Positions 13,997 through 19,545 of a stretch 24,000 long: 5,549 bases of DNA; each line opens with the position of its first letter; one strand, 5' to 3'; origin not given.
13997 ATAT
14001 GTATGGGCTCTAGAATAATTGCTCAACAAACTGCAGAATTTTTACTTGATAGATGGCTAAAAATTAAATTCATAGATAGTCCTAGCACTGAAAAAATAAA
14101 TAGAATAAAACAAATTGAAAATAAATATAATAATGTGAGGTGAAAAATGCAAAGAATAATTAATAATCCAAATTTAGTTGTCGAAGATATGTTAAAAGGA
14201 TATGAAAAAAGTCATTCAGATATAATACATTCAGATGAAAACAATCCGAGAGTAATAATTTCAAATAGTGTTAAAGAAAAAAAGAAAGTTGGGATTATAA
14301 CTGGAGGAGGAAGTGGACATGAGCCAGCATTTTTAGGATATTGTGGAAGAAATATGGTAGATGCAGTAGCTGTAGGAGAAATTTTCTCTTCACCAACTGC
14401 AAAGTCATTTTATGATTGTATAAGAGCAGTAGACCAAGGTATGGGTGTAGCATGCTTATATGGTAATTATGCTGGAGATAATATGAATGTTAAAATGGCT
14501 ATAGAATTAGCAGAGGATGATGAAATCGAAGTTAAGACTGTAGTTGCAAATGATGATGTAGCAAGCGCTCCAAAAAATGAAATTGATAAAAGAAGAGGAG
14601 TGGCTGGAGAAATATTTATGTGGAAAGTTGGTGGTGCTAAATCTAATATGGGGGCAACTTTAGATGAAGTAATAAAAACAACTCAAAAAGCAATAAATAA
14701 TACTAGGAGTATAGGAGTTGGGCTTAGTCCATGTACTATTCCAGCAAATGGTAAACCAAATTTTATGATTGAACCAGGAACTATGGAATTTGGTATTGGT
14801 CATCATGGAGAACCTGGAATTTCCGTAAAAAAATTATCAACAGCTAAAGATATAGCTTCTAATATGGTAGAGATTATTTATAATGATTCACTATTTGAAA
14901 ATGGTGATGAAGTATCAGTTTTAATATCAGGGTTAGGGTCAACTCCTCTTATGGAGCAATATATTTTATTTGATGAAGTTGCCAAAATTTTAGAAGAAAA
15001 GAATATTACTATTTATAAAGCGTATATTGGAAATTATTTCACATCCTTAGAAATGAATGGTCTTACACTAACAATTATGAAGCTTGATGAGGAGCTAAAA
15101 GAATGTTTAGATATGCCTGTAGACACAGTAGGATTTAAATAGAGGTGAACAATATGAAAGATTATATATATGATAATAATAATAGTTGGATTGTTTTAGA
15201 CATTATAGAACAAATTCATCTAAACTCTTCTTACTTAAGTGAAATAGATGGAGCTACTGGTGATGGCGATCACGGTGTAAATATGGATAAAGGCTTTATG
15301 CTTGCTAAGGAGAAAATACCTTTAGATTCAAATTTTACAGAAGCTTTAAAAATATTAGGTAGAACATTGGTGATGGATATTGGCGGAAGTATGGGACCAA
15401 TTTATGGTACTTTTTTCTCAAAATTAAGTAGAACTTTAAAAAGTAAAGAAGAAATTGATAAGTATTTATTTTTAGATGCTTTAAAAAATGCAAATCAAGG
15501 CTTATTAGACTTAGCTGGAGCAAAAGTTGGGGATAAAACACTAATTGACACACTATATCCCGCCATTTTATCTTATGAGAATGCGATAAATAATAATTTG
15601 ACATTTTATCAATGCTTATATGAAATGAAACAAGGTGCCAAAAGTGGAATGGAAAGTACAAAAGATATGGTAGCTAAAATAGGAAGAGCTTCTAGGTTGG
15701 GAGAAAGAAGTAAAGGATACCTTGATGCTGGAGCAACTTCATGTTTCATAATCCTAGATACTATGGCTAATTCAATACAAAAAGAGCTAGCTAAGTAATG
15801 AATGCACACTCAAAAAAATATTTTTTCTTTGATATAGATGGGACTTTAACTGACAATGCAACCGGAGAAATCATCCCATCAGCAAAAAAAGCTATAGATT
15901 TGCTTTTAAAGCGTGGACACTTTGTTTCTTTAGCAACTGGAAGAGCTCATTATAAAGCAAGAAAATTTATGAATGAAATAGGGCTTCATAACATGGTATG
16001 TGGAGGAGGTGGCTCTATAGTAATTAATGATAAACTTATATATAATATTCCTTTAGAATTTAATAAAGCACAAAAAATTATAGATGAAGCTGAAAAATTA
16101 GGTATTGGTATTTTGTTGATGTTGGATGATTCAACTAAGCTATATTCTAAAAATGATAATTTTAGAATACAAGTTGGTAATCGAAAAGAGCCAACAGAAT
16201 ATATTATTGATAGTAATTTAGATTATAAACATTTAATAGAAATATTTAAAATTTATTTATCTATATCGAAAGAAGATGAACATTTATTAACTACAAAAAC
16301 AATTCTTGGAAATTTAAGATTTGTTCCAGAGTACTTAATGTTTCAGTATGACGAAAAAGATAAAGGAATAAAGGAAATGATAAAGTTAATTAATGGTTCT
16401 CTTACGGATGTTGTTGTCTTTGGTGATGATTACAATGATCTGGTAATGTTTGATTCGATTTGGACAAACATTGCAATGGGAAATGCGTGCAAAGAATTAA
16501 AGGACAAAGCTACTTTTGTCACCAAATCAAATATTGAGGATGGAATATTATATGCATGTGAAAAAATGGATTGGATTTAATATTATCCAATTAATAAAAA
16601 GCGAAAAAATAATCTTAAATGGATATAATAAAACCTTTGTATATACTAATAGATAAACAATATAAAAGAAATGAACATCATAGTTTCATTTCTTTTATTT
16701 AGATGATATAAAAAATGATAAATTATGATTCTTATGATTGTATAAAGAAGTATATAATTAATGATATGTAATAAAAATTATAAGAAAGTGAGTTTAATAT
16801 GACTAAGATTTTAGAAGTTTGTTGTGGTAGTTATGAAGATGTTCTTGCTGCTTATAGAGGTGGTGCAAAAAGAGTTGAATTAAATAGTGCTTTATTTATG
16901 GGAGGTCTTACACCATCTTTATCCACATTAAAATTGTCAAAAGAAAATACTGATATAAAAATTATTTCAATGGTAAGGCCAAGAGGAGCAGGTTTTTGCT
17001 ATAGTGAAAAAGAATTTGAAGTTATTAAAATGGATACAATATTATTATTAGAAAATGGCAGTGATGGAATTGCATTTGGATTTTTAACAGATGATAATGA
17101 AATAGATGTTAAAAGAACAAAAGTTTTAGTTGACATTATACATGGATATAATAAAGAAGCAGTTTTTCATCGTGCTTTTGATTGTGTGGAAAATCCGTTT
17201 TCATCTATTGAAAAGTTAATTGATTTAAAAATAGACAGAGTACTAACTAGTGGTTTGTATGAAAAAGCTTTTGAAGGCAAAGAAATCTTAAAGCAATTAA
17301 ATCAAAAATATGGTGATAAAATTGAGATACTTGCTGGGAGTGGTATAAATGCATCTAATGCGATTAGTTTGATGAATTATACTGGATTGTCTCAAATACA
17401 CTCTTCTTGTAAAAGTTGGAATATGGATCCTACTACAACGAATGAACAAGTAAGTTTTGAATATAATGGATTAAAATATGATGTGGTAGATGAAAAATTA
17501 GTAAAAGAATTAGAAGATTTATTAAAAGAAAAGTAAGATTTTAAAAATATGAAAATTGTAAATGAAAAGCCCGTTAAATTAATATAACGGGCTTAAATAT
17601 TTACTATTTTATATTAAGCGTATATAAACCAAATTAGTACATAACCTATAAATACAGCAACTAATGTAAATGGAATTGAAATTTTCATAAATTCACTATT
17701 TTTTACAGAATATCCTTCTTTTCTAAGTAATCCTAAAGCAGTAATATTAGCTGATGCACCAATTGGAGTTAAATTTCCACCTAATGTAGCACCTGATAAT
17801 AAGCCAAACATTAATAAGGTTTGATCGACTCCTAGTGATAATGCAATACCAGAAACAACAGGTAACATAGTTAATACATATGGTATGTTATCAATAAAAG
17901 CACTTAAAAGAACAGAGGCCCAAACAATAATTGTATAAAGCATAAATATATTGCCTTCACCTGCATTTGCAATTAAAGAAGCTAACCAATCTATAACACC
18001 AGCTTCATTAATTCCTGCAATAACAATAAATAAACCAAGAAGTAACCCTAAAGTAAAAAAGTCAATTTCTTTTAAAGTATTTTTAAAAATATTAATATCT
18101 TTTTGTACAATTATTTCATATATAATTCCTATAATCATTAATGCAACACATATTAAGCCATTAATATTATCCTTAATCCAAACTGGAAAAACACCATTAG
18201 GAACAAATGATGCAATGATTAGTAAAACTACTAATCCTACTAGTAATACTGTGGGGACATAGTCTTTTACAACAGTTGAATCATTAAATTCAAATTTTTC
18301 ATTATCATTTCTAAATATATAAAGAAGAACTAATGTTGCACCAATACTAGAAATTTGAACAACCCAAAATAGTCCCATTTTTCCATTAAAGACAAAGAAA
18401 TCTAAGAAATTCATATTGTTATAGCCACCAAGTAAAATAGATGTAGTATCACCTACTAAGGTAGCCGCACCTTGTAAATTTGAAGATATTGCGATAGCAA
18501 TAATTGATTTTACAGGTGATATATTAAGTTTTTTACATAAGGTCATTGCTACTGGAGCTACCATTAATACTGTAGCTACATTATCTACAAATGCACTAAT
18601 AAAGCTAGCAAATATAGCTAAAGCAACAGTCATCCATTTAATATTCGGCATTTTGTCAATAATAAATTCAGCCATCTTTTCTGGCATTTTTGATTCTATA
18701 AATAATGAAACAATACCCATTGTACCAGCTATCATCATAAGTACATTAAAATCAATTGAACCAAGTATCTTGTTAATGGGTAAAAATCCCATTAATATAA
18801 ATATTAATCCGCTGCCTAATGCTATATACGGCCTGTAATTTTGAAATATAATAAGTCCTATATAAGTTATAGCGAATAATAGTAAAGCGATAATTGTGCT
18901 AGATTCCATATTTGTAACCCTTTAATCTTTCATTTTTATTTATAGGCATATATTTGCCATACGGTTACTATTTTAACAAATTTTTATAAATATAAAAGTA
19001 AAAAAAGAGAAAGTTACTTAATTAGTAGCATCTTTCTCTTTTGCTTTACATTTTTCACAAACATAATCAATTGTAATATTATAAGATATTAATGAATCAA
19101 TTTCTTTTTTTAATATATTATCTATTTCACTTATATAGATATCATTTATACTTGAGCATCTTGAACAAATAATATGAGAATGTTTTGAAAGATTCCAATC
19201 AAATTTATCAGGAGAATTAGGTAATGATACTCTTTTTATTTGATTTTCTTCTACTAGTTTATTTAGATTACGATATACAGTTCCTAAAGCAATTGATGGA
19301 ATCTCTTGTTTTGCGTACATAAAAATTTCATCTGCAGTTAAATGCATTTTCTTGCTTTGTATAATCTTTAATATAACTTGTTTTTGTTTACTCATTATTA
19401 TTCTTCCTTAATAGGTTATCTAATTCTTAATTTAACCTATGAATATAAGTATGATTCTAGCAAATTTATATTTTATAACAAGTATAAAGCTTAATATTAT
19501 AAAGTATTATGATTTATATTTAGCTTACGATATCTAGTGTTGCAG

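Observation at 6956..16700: PRD-regulated fructose-family PTS operon with a non-canonical enzyme set: candidate undescribed rare-sugar pathway in which DhaK/DhaL is the only kinase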

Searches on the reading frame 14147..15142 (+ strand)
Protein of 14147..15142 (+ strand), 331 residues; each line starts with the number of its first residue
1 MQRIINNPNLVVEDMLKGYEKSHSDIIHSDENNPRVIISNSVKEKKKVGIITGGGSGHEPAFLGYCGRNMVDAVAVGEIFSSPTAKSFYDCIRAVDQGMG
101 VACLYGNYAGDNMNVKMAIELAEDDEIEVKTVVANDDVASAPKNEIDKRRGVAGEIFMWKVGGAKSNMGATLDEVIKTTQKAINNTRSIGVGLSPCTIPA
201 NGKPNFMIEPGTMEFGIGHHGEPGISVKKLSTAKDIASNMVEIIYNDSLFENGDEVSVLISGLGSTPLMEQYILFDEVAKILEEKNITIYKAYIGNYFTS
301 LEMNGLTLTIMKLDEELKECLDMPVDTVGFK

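Call 3: search_protein_families(library=pfam, proteins=[window:14147-15142:+])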
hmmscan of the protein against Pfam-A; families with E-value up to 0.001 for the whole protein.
window:14147-15142:+ (331 aa): 1 family
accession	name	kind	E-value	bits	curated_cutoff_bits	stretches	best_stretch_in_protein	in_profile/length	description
PF02733.22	Dak1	-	2.8e-114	381.7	31.4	1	18-328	2-312/313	Dak1 domain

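Call 4: search_protein_families(library=ncbifam, proteins=[window:14147-15142:+])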
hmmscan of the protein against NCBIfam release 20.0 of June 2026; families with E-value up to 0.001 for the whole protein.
window:14147-15142:+ (331 aa): 4 families
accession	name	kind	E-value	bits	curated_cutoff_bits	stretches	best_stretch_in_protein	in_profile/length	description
NF011049.0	PRK14479.1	subfamily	3.7e-125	418.6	492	1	1-331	1-328/568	dihydroxyacetone kinase family protein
TIGR02363.1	dhaK1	equivalog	4.1e-108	361.3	406.25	1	1-329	1-328/329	dihydroxyacetone kinase subunit DhaK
TIGR02361.1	dak_ATP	equivalog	3.2e-76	257.2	574.95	1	3-329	2-342/583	glycerone kinase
TIGR02362.1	dhaK1b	equivalog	6.4e-67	226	413.25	1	3-327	1-323/326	DhaKLM operon coactivator DhaQ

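Call 59: search_solved_structures(query=window:14147-15142:+, max_evalue=1e-20)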
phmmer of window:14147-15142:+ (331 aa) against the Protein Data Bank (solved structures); distinct sequences matched with E-value up to 1e-20: 12.
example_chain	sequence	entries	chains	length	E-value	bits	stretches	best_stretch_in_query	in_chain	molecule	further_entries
3ct4_A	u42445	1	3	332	5.7e-78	265.6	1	2-316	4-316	PTS-dependent dihydroxyacetone kinase, dihydroxyacetone-binding subunit dhaK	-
1uoe_A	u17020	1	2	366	1.2e-63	218.5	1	1-243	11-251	DIHYDROXYACETONE KINASE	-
4lrx_A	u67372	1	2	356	2.8e-63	217.3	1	1-243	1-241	PTS-dependent dihydroxyacetone kinase, dihydroxyacetone-binding subunit DhaK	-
1oi2_A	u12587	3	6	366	3.2e-63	217.2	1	1-243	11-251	HYPOTHETICAL PROTEIN YCGT | DIHYDROXYACETONE KINASE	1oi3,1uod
3pnk_A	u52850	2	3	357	6.5e-63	216.1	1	2-243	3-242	PTS-dependent dihydroxyacetone kinase, dihydroxyacetone-binding subunit dhaK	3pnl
4lry_A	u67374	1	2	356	7.2e-63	216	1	1-243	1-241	PTS-dependent dihydroxyacetone kinase, dihydroxyacetone-binding subunit DhaK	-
3pno_A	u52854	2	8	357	6.5e-62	212.9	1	2-243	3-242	PTS-dependent dihydroxyacetone kinase, dihydroxyacetone-binding subunit dhaK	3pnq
3pnm_A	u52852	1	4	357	1.6e-61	211.5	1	2-243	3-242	PTS-dependent dihydroxyacetone kinase, dihydroxyacetone-binding subunit dhaK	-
2iu4_A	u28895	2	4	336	1.2e-50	175.8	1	5-324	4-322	DIHYDROXYACETONE KINASE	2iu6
1un8_A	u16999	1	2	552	8.9e-42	146.7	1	35-328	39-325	DIHYDROXYACETONE KINASE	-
1un9_A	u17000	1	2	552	9e-42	146.7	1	35-328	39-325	DIHYDROXYACETONE KINASE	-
26vk_A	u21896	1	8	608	1.1e-32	116.8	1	33-313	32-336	Dihydroxyacetone kinase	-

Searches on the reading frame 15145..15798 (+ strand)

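Call 3: search_protein_families(library=pfam, proteins=[window:15145-15798:+])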
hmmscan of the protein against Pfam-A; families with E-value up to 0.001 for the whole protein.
window:15145-15798:+ (217 aa): 1 family
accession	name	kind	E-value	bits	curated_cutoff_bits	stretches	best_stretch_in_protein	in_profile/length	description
PF02734.22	Dak2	-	2e-48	165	27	1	38-208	2-173/174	DAK2 domain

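Call 4: search_protein_families(library=ncbifam, proteins=[window:15145-15798:+])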
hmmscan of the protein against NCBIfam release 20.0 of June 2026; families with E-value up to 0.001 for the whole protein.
window:15145-15798:+ (217 aa): 3 families
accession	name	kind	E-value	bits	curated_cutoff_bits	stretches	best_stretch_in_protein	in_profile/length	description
TIGR02365.1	dha_L_ycgS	equivalog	4.4e-49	166.9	138.3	1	19-208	7-195/196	dihydroxyacetone kinase subunit DhaL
NF011049.0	PRK14479.1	subfamily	4.6e-49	167.4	492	1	12-212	363-567/568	dihydroxyacetone kinase family protein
TIGR02361.1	dak_ATP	equivalog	2e-26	92.7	574.95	1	19-207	391-582/583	glycerone kinase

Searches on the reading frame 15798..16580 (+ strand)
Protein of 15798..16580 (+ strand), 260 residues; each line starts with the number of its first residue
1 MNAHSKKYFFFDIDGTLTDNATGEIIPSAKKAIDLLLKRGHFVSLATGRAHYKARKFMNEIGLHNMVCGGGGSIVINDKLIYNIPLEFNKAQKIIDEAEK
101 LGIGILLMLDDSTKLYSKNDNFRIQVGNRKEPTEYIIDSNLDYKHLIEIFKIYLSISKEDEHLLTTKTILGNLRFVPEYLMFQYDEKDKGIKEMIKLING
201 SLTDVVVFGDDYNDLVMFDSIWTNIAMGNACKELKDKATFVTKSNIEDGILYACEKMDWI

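Call 5: search_protein_families(library=pfam, proteins=[window:15798-16580:+])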
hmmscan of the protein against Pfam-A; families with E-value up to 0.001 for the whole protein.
window:15798-16580:+ (260 aa): 3 families
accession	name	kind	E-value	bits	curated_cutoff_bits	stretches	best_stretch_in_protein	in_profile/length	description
PF08282.18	Hydrolase_3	-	8.2e-41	140.8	20.9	1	9-253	1-254/255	haloacid dehalogenase-like hydrolase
PF00702.32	Hydrolase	-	3.5e-06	28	26.4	1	7-217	2-186/191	haloacid dehalogenase-like hydrolase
PF13344.12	Hydrolase_6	-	0.00089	19.7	27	0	9-57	1-47/101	Haloacid dehalogenase-like hydrolase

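Call 35: search_protein_families(library=ncbifam, max_evalue=0.00001, proteins=[window:15798-16580:+])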
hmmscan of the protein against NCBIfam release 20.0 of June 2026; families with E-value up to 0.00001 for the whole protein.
window:15798-16580:+ (260 aa): 12 families
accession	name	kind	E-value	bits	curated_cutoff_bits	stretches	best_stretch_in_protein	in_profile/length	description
TIGR00099.1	Cof-subfamily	subfamily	3.1e-37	128.6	137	1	8-252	1-254/256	Cof-type HAD-IIB family hydrolase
NF007806.0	PRK10513.1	equivalog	4.2e-21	75.5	273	1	169-256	180-266/270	sugar-phosphatase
NF007821.0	PRK10530.1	equivalog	5.5e-21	75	274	2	187-251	200-264/272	pyridoxal phosphatase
NF002245.0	PRK01158.1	equivalog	1.3e-19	70.5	198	2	185-257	156-228/233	phosphoglycolate phosphatase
TIGR01487.1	Pglycolate_arch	equivalog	2.2e-18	66.9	122.75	2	181-250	142-211/215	phosphoglycolate phosphatase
NF045966.1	YcsE_rel_Pase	equivalog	4.1e-18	65.8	220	1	7-254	3-259/265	YcsE-related riboflavin metabolism phosphatase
TIGR01484.1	HAD-SF-IIB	subfamily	2e-15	57.5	41.8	1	9-222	2-216/221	HAD-IIB family hydrolase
TIGR01482.1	SPP-subfamily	subfamily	1.6e-12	47.5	107.15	1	11-249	3-212/225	sucrose-phosphate phosphatase subfamily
NF008213.0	PRK10976.1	equivalog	2e-08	34.1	386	0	12-95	8-92/266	sugar/pyridoxal phosphate phosphatase YigL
NF011705.0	PRK15126.1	equivalog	2.1e-08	33.8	336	0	191-237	193-239/272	HMP-PP phosphatase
TIGR01486.1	HAD-SF-IIB-MPGP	subfamily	1e-06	28.3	164.75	0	10-81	3-73/257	mannosyl-3-phosphoglycerate phosphatase family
TIGR01670.1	KdsC-phosphatas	subfamily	2.9e-06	27.3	106.95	0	191-245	81-135/154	3-deoxy-D-manno-octulosonate 8-phosphate phosphatase, YrbI family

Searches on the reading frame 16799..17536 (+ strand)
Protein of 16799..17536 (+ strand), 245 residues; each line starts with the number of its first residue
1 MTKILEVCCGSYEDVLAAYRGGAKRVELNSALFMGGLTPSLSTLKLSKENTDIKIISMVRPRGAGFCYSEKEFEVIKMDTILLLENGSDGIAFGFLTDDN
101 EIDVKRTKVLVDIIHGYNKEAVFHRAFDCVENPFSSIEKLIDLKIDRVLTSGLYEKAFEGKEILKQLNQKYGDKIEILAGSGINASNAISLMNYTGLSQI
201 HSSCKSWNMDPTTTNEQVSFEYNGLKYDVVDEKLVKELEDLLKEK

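Call 5: search_protein_families(library=pfam, proteins=[window:16799-17536:+])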
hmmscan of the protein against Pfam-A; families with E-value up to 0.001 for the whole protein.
window:16799-17536:+ (245 aa): 1 family
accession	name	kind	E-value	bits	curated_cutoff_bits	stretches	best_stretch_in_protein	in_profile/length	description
PF03932.20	CutC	-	3.4e-57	193.6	23.3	1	4-205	2-201/202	CutC family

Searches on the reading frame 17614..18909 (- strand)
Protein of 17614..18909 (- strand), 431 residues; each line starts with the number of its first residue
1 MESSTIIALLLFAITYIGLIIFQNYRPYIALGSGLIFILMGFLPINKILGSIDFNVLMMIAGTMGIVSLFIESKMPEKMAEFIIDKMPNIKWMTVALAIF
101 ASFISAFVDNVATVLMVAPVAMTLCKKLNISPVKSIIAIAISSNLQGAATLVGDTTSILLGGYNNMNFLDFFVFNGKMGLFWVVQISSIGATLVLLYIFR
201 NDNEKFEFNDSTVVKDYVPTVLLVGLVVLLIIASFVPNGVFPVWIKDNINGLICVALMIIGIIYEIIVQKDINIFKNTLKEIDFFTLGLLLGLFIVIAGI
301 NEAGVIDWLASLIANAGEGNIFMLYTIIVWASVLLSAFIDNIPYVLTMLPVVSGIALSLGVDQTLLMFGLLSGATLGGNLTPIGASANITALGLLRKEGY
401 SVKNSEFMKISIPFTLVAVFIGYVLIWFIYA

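Call 5: search_protein_families(library=pfam, proteins=[window:17614-18909:-])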
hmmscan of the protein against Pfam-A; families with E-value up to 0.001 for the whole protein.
window:17614-18909:- (431 aa): 3 families
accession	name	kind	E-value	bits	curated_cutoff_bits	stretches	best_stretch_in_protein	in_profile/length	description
PF03600.22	CitMHS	-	1.2e-66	225.5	31.9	2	19-365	3-330/336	Citrate transporter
PF02040.21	ArsB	-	8.5e-08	32.4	22.2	1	92-426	91-419/423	Arsenical pump membrane protein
PF06808.19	DctM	-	1.7e-05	24.3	23.8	0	56-144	274-363/413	Tripartite ATP-independent periplasmic transporter, DctM component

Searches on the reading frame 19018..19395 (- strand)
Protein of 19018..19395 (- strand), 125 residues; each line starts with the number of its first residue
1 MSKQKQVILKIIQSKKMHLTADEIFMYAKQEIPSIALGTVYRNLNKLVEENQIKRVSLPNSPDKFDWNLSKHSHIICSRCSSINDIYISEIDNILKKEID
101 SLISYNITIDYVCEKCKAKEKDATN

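Call 56: search_protein_families(library=pfam, proteins=[window:19018-19395:-])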
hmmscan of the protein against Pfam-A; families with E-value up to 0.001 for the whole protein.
window:19018-19395:- (125 aa): 1 family
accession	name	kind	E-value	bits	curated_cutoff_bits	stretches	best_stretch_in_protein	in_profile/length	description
PF01475.25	FUR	-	1.1e-22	80.8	23.1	1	1-98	6-105/121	Ferric uptake regulator family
